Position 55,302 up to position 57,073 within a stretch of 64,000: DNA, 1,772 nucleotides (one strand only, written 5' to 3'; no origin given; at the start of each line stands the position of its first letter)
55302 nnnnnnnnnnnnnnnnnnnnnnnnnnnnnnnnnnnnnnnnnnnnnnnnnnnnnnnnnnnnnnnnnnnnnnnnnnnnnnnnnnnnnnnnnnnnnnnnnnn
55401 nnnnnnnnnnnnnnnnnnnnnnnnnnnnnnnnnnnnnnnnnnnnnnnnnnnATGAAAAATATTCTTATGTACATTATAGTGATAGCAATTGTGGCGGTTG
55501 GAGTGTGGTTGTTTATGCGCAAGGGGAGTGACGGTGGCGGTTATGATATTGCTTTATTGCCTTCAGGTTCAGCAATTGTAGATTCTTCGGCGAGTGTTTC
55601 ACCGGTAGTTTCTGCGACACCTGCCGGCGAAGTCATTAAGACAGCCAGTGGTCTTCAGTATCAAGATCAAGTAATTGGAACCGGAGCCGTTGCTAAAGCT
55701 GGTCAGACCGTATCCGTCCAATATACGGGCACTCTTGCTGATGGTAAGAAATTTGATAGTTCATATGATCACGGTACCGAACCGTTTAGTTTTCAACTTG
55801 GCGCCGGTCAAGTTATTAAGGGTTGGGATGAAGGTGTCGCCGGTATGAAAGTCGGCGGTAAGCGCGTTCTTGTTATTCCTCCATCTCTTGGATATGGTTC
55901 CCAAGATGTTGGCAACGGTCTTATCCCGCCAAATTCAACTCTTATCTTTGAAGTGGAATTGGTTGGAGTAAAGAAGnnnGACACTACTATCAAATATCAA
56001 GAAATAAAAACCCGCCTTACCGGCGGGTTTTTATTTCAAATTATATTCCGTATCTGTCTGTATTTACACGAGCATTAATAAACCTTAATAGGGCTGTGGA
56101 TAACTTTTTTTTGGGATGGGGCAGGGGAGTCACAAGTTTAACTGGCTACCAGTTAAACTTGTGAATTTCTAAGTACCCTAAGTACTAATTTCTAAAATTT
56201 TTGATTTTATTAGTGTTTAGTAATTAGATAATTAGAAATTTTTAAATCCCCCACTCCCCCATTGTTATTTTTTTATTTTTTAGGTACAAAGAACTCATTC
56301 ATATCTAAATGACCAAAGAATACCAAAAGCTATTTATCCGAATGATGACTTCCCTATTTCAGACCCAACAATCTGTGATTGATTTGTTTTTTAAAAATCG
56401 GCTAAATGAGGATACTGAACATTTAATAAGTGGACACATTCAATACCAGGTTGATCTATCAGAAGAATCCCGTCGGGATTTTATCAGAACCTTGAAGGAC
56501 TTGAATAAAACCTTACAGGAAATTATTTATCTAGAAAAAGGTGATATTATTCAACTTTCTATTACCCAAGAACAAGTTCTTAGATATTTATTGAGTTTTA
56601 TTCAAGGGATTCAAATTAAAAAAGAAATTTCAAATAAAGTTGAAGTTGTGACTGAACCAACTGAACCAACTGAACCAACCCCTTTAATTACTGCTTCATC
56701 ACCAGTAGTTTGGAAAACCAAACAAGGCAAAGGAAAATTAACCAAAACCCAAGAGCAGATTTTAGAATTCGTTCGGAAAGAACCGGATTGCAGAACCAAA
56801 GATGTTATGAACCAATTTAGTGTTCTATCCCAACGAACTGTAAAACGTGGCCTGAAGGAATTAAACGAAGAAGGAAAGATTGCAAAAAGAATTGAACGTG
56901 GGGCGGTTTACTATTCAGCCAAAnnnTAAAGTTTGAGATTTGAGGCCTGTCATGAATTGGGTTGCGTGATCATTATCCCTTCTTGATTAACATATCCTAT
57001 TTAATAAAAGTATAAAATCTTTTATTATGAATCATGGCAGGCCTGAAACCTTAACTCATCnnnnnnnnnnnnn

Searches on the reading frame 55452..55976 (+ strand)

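Call 61: search_protein_families(library=pfam, proteins=[window:55452-55976:+], max_evalue=0.001)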
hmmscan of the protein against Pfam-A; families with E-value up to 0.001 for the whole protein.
window:55452-55976:+ (175 aa): 1 family
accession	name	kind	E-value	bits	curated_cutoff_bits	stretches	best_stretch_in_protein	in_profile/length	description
PF00254.34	FKBP_C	-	1.1e-36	125.4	21.1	1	81-171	5-94/94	FKBP-type peptidyl-prolyl cis-trans isomerase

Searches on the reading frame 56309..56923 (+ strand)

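Call 61: search_protein_families(library=pfam, proteins=[window:56309-56923:+], max_evalue=0.001)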
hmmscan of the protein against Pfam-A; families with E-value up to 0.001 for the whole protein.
window:56309-56923:+ (205 aa): 2 families
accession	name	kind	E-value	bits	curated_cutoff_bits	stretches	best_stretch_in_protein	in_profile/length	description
PF08220.18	HTH_DeoR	-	3e-07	30.5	21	1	148-201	2-53/57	DeoR-like helix-turn-helix domain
PF08279.18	HTH_11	-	0.00067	19.9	25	0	148-191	2-46/55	HTH domain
